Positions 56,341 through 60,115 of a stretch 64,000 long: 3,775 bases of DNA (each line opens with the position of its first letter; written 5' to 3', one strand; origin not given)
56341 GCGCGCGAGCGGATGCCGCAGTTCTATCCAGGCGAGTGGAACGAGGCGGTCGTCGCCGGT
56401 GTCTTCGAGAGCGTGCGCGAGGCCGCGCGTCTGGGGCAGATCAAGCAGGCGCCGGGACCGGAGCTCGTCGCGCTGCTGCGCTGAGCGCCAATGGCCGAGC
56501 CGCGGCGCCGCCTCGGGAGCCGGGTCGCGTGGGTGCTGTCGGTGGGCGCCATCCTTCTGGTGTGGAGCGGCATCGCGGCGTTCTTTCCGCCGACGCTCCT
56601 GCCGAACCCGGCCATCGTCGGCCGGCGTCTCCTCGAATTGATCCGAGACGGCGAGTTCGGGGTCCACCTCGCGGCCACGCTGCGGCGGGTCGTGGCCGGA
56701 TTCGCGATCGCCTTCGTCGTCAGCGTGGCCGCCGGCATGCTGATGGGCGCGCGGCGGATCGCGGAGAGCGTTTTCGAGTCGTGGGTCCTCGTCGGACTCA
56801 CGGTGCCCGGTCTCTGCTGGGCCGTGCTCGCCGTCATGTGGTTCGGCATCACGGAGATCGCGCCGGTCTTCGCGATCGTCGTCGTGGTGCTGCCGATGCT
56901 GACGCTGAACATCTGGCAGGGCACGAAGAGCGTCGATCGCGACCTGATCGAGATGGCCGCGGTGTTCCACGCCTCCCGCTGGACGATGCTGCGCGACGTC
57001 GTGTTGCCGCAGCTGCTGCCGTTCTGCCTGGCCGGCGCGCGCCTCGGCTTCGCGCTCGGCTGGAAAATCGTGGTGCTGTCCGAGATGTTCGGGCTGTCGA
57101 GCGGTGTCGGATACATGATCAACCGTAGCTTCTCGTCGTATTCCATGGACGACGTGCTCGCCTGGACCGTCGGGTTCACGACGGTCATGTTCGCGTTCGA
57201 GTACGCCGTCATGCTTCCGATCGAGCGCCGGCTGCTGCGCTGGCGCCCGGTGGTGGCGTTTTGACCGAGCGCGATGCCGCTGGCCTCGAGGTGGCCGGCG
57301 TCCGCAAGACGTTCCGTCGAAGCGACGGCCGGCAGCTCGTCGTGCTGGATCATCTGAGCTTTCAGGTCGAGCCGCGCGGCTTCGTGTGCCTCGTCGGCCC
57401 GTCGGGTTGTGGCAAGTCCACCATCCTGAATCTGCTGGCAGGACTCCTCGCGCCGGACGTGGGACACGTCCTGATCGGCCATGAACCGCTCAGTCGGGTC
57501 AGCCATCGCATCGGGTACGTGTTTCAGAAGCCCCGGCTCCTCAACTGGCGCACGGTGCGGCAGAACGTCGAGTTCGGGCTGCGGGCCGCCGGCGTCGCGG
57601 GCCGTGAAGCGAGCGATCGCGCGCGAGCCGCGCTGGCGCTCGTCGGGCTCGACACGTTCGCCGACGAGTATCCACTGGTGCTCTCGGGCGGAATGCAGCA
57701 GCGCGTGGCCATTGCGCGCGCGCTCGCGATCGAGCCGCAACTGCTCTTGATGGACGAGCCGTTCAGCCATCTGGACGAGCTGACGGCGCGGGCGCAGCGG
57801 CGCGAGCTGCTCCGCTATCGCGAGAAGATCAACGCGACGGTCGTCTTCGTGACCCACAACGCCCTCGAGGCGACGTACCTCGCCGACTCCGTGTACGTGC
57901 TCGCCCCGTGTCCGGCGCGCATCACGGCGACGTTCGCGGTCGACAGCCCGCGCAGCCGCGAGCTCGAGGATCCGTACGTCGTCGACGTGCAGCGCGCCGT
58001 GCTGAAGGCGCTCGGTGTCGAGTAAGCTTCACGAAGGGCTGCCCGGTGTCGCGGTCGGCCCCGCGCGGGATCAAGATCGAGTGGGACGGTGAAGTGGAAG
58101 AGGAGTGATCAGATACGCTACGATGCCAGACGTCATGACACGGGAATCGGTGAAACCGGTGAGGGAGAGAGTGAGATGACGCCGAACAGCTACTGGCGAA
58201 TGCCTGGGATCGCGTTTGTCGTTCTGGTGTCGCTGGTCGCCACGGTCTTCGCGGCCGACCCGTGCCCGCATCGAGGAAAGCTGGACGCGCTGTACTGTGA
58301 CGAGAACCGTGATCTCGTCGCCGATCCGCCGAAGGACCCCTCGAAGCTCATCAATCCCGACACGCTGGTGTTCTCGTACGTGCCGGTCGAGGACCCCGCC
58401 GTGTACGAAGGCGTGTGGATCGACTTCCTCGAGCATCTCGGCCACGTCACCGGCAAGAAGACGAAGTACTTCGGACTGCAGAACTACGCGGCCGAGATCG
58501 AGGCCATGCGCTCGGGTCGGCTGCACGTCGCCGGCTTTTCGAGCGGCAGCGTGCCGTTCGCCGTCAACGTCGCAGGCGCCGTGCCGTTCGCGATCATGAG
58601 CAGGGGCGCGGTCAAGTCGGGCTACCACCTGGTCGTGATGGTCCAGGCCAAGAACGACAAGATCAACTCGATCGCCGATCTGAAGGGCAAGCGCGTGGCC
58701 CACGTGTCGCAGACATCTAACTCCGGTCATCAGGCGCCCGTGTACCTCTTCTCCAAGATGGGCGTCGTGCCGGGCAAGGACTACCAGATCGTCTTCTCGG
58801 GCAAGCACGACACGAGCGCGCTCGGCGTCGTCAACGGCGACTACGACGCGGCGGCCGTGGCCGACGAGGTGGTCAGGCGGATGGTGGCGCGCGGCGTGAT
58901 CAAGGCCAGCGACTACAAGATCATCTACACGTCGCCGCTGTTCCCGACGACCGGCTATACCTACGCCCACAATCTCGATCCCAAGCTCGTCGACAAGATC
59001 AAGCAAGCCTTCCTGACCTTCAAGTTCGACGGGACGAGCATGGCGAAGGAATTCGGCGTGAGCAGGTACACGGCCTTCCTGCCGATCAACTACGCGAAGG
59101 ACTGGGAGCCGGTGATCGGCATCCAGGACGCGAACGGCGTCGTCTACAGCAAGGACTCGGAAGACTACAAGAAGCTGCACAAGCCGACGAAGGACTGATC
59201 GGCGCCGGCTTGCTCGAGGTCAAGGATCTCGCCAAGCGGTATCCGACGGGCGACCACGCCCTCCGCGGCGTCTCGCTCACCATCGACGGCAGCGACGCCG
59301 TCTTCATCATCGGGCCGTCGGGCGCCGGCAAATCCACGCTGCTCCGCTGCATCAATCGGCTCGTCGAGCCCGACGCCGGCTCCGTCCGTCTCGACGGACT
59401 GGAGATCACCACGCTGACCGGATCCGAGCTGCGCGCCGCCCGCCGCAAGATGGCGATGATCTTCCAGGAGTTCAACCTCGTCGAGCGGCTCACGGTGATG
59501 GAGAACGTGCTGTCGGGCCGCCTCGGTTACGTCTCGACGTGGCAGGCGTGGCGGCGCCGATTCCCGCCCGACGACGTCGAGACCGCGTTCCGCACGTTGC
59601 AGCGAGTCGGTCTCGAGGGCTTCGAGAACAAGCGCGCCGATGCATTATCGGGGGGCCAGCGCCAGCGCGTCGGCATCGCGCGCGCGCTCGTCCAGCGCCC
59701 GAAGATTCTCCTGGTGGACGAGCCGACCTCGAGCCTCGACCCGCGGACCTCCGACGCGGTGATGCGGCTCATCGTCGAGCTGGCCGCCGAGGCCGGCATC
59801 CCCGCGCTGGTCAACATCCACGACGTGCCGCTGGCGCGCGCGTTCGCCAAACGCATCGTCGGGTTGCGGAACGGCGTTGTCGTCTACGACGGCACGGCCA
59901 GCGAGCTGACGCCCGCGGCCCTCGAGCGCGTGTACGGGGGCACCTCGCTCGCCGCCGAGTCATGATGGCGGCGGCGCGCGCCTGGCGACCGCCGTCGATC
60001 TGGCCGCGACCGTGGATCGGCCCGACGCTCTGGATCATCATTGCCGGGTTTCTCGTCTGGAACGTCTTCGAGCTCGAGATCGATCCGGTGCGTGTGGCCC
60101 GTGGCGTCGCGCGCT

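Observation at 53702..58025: Heme-oxygenase-like diiron enzyme, gentisate-dioxygenase-like bicupin and NitT-type importer in one operon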

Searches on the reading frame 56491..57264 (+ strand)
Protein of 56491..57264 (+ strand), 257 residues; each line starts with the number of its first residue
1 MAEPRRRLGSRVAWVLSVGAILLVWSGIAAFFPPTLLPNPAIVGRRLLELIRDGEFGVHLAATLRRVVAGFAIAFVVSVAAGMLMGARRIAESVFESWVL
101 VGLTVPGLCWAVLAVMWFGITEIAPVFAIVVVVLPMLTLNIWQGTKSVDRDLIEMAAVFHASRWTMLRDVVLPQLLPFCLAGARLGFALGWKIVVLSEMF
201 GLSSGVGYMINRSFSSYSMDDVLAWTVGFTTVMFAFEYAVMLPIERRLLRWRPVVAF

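Call 3: search_protein_families(library=pfam, proteins=[window:56491-57264:+], max_evalue=0.01)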
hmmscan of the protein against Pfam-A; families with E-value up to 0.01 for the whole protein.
window:56491-57264:+ (257 aa): 1 family
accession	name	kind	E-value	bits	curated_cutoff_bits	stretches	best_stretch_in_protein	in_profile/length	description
PF00528.27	BPD_transp_1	-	5e-20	72.4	26.4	1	79-232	2-158/184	Binding-protein-dependent transport system inner membrane component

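Call 4: search_protein_families(library=ncbifam, proteins=[window:56491-57264:+], max_evalue=0.01)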
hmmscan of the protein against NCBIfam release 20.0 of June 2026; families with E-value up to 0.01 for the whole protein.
window:56491-57264:+ (257 aa): 17 families
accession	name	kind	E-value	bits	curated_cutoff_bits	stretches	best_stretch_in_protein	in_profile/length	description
NF040733.1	ABC_perm_U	equivalog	1.8e-35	122.7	295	1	12-252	9-249/251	ABC transporter permease subunit SaoP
NF008470.0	PRK11365.1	equivalog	2.7e-27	95.8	347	1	1-254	1-255/263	aliphatic sulfonate ABC transporter permease SsuC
NF007545.0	PRK10160.1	equivalog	1.8e-26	93.2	342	1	17-252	30-271/275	taurine ABC transporter permease TauC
TIGR01183.1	ntrB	equivalog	2.9e-21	76.1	209.05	1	56-224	15-183/202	nitrate ABC transporter permease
TIGR03416.1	ABC_choXWV_perm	equivalog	1.9e-12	47.2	363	1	49-235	77-260/267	choline ABC transporter permease subunit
NF008196.0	PRK10952.1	equivalog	1.3e-11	44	439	1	48-234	132-317/356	glycine betaine/L-proline ABC transporter permease ProW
TIGR01097.1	PhnE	equivalog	9.5e-09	35.1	216.7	1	55-238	56-242/252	phosphonate ABC transporter, permease protein PhnE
TIGR02141.1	modB_ABC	equivalog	4.6e-08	32.9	182.6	1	118-188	76-146/208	molybdate ABC transporter permease subunit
NF007047.0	PRK09500.1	equivalog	1.1e-06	28.4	326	1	76-219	77-221/257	spermidine/putrescine ABC transporter permease PotC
TIGR02139.1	permease_CysT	equivalog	1.7e-06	27.8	246.1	1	120-189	130-199/265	sulfate ABC transporter permease subunit CysT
NF007044.0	PRK09497.1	equivalog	4.8e-05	23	348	1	120-211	148-241/285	spermidine/putrescine ABC transporter permease PotB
NF011624.0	PRK15050.1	equivalog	8.3e-05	21.8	247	1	126-189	165-228/297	2-aminoethylphosphonate ABC transporter permease subunit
TIGR01581.1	Mo_ABC_porter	hypoth_equivalog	0.0001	21.9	210.3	1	118-188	99-169/225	ABC transporter permease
NF006939.0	PRK09421.1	equivalog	0.00016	21.2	262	1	113-188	89-159/230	molybdate ABC transporter permease subunit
TIGR03226.1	PhnU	equivalog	0.00043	19.8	283.45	1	126-189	183-246/311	2-aminoethylphosphonate ABC transporter permease subunit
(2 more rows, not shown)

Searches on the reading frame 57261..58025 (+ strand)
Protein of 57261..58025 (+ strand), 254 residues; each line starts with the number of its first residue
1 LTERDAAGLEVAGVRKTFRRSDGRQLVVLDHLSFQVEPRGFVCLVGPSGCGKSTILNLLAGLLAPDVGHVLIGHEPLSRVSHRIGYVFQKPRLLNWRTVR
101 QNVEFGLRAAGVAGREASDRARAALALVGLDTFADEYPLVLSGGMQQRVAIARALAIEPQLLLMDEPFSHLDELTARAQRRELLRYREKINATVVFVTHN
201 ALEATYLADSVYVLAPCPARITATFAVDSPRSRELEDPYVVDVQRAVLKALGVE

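Call 3: search_protein_families(library=pfam, proteins=[window:57261-58025:+], max_evalue=0.01)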
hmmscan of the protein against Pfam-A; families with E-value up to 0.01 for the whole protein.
window:57261-58025:+ (254 aa): 15 families
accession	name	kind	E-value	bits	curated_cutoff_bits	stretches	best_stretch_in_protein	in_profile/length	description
PF00005.33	ABC_tran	-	8.6e-34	117.5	25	1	29-168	1-136/137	ABC transporter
PF13304.12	AAA_21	-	3.2e-08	34.5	27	1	41-64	1-26/304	AAA domain, putative AbiEii toxin, Type IV TA system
PF13555.12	AAA_29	-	1.5e-05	25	27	1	33-66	16-49/61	P-loop containing region of AAA domain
PF13401.12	AAA_22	-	5.3e-05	24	27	1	38-120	4-65/130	AAA domain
PF03193.22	RsgA_GTPase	-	0.0002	21.7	30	1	30-69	98-136/174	RsgA GTPase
PF13191.12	AAA_16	-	0.00042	21.3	32.6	1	37-84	23-64/167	AAA ATPase domain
PF13476.12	AAA_23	-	0.00074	20.6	27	1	33-63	14-43/201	AAA domain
PF03215.21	Rad17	-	0.001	19.5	23.8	1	36-69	42-75/186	Rad17 P-loop domain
PF02463.25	SMC_N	-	0.001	19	40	0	39-57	24-42/220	RecF/RecN/SMC N terminal domain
PF07728.20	AAA_5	-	0.0023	18.4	22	1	42-67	2-27/139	AAA domain (dynein-related subfamily)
PF13521.12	AAA_28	-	0.0024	18.6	27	1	42-75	2-30/164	AAA domain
PF01078.27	Mg_chelatase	-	0.0025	17.7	20.3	0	42-66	25-49/207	Magnesium chelatase, subunit ChlI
PF13604.12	AAA_30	-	0.003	17.8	27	1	37-197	16-122/191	AAA domain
PF13238.12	AAA_18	-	0.0031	18.4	29.4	0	42-63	1-22/128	AAA domain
PF20703.3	nSTAND1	-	0.0049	17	27.1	1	30-64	24-56/379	Novel STAND NTPase 1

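Call 4: search_protein_families(library=ncbifam, proteins=[window:57261-58025:+], max_evalue=0.01)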
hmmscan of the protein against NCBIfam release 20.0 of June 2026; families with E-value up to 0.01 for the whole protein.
window:57261-58025:+ (254 aa): 193 families (the best 25 are shown)
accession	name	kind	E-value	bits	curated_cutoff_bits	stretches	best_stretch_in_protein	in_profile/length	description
TIGR03265.1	PhnT2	equivalog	1.1e-52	179.4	457.7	1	9-217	5-211/353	putative 2-aminoethylphosphonate ABC transporter ATP-binding protein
NF008421.0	PRK11248.1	equivalog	4.8e-52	177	357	1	27-228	15-216/255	taurine ABC transporter ATP-binding subunit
TIGR01186.1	proV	subfamily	5.3e-50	170.5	326.6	1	29-214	9-203/363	betaine/proline/choline family ABC transporter ATP-binding protein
TIGR00968.1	3a0106s01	subfamily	2e-49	168.3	342.75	1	25-215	12-205/237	sulfate ABC transporter ATP-binding protein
NF008420.0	PRK11247.1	equivalog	2.4e-48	164.6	395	1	11-248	15-239/257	aliphatic sulfonates ABC transporter ATP-binding protein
NF040729.1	ABC_ATP_SaoA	equivalog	4.3e-48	163.9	360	1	9-245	2-237/248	ABC transporter ATP-binding protein SaoA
NF006987.0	PRK09452.1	equivalog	1.3e-47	162.3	482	1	9-215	18-222/378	spermidine/putrescine ABC transporter ATP-binding protein PotA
TIGR01184.1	ntrCD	subfamily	2.1e-47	161.6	291.8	1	30-237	2-216/230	nitrate ABC transporter ATP-binding protein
TIGR01187.1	potA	subfamily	2.3e-46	158.4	355.6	1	44-214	1-174/325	polyamine ABC transporter ATP-binding protein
TIGR03258.1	PhnT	equivalog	3.4e-45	154.6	499.15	1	22-214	17-213/359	2-aminoethylphosphonate ABC transport system ATP-binding subunit PhnT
TIGR03415.1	ABC_choXWV_ATP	equivalog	5e-44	150.8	483.75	1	25-210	36-234/382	choline ABC transporter ATP-binding protein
NF008653.0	PRK11650.1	subfamily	1.2e-43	149.5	432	1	7-215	2-209/357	sn-glycerol-3-phosphate ABC transporter ATP-binding protein UgpC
NF040840.2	tungstate_WtpC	equivalog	3.9e-43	148.1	440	1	29-214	16-204/347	tungstate ABC transporter ATP-binding protein WtpC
NF008513.0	PRK11432.1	equivalog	4.4e-43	147.5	496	1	26-214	19-210/351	ferric ABC transporter ATP-binding protein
NF008105.0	PRK10851.1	equivalog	4.7e-43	147.2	502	1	9-215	3-211/362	sulfate/thiosulfate ABC transporter ATP-binding protein CysA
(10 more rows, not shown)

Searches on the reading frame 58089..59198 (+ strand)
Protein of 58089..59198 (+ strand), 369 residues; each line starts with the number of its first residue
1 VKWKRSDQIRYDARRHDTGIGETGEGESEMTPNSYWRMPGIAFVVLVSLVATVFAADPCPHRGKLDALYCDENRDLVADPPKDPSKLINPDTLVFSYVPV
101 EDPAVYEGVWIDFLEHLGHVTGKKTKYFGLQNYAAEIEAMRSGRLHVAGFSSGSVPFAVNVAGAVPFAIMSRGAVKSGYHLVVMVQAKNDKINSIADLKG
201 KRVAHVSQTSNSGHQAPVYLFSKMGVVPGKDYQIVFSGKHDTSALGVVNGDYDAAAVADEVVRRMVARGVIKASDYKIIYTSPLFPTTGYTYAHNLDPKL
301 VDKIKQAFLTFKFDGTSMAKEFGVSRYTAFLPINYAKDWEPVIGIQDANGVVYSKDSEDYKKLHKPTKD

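Call 3: search_protein_families(library=pfam, proteins=[window:58089-59198:+], max_evalue=0.01)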
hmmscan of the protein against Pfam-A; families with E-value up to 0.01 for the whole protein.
window:58089-59198:+ (369 aa): 3 families
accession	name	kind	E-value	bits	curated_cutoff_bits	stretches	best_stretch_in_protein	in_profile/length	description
PF12974.12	Phosphonate-bd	-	4.9e-58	196.8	27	1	95-330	1-237/242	ABC transporter, phosphonate, periplasmic substrate-binding protein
PF09084.16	NMT1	-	1.7e-06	28.6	20.5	1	116-307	4-201/216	NMT1/THI5 like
PF16868.10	NMT1_3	-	0.00099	19.2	27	0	183-259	94-168/289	NMT1-like family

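Call 4: search_protein_families(library=ncbifam, proteins=[window:58089-59198:+], max_evalue=0.01)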
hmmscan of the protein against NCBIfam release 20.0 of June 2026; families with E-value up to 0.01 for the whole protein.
window:58089-59198:+ (369 aa): 10 families
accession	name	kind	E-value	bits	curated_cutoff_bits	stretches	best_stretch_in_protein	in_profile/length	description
TIGR01098.1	3A0109s03R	subfamily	5.8e-59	199.6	112.05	1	56-311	19-253/253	phosphate/phosphite/phosphonate ABC transporter substrate-binding protein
TIGR03431.1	PhnD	equivalog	1.4e-41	142.8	261.1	1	90-348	26-285/288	phosphonate ABC transporter substrate-binding protein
TIGR04553.1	ABC_peri_selen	hypoth_equivalog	9.4e-24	84.2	250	1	92-337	1-250/266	putative selenate ABC transporter substrate-binding protein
TIGR01728.1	SsuA_fam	subfamily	4.9e-08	32.5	163.5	1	131-266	38-165/290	aliphatic sulfonate ABC transporter substrate-binding protein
NF040750.1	tetrathio_HK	equivalog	4.2e-05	22.2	750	1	183-287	101-215/555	tetrathionate respiration histidine kinase TtrS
TIGR02122.1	TRAP_TAXI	subfamily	7.7e-05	21.7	84.35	1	137-237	75-177/320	TAXI family TRAP transporter solute-binding subunit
NF007029.0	PRK09495.1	equivalog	0.00011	22.1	303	1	171-211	104-142/248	glutamine ABC transporter substrate-binding protein GlnH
NF049985.1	SBP_like_Rv1680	exception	0.00015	21.5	400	1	125-315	32-229/268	Rv1680 family SBP-like protein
NF008588.0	PRK11553.1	subfamily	0.0017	17.4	299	1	180-270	109-195/319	aliphatic sulfonate ABC transporter substrate-binding protein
NF041765.1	ArtJ_Ecoli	equivalog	0.0054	16.4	510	1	179-316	105-232/243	arginine ABC transporter substrate-binding protein ArtJ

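Call 55: search_solved_structures(query=window:58089-59198:+, max_evalue=0.00001)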
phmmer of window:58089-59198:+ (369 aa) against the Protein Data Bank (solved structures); distinct sequences matched with E-value up to 0.00001: 11.
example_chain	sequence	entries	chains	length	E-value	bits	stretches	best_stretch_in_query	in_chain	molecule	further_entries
9lf9_A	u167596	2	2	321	1.6e-87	297.3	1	62-354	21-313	Phosphonate ABC transporter, periplasmic phosphonate-binding protein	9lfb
5o2j_A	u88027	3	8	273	1.9e-24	89.8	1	90-335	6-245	Probable phosphite transport system-binding protein PtxB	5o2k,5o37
5lv1_A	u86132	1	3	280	1e-22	84.1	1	87-330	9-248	PtxB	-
5jvb_A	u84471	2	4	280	2.9e-22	82.6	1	88-329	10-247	Phosphonate ABC transporter, periplasmic phosphonate-binding protein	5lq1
3n5l_A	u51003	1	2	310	5.5e-19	71.8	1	94-315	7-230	Binding protein component of ABC phosphonate transporter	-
3p7i_A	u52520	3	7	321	1.6e-16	63.7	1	93-312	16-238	PhnD, subunit of alkylphosphonate ABC transporter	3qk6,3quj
3s4u_A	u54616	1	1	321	3.6e-15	59.3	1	93-312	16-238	PhnD, subunit of alkylphosphonate ABC transporter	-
7s6g_A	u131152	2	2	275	3.1e-13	52.9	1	97-341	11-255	Phosphonate ABC type transporter/ substrate binding component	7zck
5lq5_A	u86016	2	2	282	1.4e-07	34.3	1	89-286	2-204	Putative phosphonate binding protein for ABC transporter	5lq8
6x6b_A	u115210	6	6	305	4.8e-07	32.6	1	113-311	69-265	ArrX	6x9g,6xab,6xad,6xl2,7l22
6x8w_A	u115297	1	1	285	1.4e-06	31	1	113-311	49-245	ArrX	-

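Call 59: search_solved_structures(query=window:58089-59198:+, max_evalue=1e-50, show_alignments=1)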
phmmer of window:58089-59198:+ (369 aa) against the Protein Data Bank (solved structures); distinct sequences matched with E-value up to 1e-50: 1.
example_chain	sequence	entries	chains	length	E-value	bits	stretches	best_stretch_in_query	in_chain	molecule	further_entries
9lf9_A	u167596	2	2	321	1.6e-87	297.3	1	62-354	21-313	Phosphonate ABC transporter, periplasmic phosphonate-binding protein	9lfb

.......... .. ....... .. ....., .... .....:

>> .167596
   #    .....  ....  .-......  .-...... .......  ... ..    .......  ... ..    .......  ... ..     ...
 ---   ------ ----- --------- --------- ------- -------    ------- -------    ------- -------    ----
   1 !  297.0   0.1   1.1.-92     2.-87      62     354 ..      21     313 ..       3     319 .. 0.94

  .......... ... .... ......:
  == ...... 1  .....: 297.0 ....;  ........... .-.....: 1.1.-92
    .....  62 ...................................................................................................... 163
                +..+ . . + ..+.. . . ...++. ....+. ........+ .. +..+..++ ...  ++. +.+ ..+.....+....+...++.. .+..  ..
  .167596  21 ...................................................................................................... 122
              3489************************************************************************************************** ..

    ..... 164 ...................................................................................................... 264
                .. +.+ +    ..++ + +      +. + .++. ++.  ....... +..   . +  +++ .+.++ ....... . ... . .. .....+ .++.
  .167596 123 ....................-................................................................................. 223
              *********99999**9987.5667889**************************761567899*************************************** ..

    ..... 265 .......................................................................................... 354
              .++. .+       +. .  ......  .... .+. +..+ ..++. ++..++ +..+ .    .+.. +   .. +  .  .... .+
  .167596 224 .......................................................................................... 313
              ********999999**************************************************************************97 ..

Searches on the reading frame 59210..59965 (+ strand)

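Call 3: search_protein_families(library=pfam, proteins=[window:59210-59965:+], max_evalue=0.01)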
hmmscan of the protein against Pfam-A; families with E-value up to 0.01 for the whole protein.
window:59210-59965:+ (251 aa): 11 families
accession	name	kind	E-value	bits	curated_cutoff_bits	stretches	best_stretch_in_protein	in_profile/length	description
PF00005.33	ABC_tran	-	1.8e-36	126.2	25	1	18-174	1-137/137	ABC transporter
PF13304.12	AAA_21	-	4.1e-10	40.7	27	2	147-192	239-287/304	AAA domain, putative AbiEii toxin, Type IV TA system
PF13555.12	AAA_29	-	1.4e-05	25.2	27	1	19-55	13-49/61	P-loop containing region of AAA domain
PF13191.12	AAA_16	-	7.4e-05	23.8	32.6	1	29-65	25-62/167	AAA ATPase domain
PF13401.12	AAA_22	-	0.00039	21.2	27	1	30-77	7-50/130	AAA domain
PF01078.27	Mg_chelatase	-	0.0017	18.2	20.3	1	16-73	10-67/207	Magnesium chelatase, subunit ChlI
PF02463.25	SMC_N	-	0.0019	18.1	40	0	30-192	26-187/220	RecF/RecN/SMC N terminal domain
PF09818.15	ABC_ATPase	-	0.0028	17.1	23.2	0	145-194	158-206/283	P-loop domain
PF13476.12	AAA_23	-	0.0045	18.1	27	1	31-49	22-40/201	AAA domain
PF13604.12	AAA_30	-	0.0047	17.1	27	0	28-60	18-50/191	AAA domain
PF03193.22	RsgA_GTPase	-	0.0097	16.2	30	0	29-51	107-129/174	RsgA GTPase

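Call 4: search_protein_families(library=ncbifam, proteins=[window:59210-59965:+], max_evalue=0.01)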
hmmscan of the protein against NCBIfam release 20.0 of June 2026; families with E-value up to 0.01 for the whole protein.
window:59210-59965:+ (251 aa): 191 families (the best 25 are shown)
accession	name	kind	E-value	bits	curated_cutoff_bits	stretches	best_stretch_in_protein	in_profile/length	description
TIGR02315.1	ABC_phnC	equivalog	2.4e-95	318.6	266.1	1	1-243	1-243/243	phosphonate ABC transporter ATP-binding protein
NF007438.0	PRK09984.1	equivalog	9.8e-54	182.3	365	1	2-242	5-249/262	phosphonate ABC transporter ATP-binding protein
TIGR02673.1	FtsE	equivalog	1.4e-52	178.5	264.85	1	1-222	1-213/214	cell division ATP-binding protein FtsE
NF007027.0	PRK09493.1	equivalog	1.8e-49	168.3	379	1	1-234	1-224/240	glutamine ABC transporter ATP-binding protein GlnQ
NF008428.0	PRK11264.1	equivalog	1.2e-48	165.5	406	1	1-233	3-231/250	L-cystine ABC transporter ATP-binding protein TcyN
TIGR03873.1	F420-0_ABC_ATP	hypoth_equivalog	9.6e-48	162.6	372.4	1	18-243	17-235/256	putative F420-0 ABC transporter ATP-binding protein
TIGR01186.1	proV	subfamily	2.1e-47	162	326.6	1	16-233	7-217/363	betaine/proline/choline family ABC transporter ATP-binding protein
TIGR02314.1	ABC_MetN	equivalog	1.1e-44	152.9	499.7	1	1-233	1-228/343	methionine ABC transporter ATP-binding protein MetN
NF010068.0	PRK13548.1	equivalog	4.8e-44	150.4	261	1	1-244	5-242/261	heme ABC transporter ATP-binding protein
TIGR02982.1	heterocyst_DevA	subfamily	8.1e-44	149.8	295.8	1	3-224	3-219/220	ABC exporter ATP-binding subunit, DevA family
TIGR02211.1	LolD_lipo_ex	equivalog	3.9e-43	147.5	307.75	1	1-222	1-217/221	lipoprotein-releasing ABC transporter ATP-binding protein LolD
NF008338.0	PRK11124.1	equivalog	2.1e-42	145.3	369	1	4-234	5-229/242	arginine ABC transporter ATP-binding protein ArtP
NF007908.0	PRK10619.1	equivalog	3e-42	144.6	466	1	2-233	6-239/257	histidine ABC transporter ATP-binding protein HisP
TIGR03265.1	PhnT2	equivalog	9.6e-42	143.4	457.7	1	2-233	5-222/353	putative 2-aminoethylphosphonate ABC transporter ATP-binding protein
NF043075.1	MMSYN1_0197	equivalog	2.3e-40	138.6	550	1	1-233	2-220/341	spermidine/putrescine ABC transporter ATP-binding protein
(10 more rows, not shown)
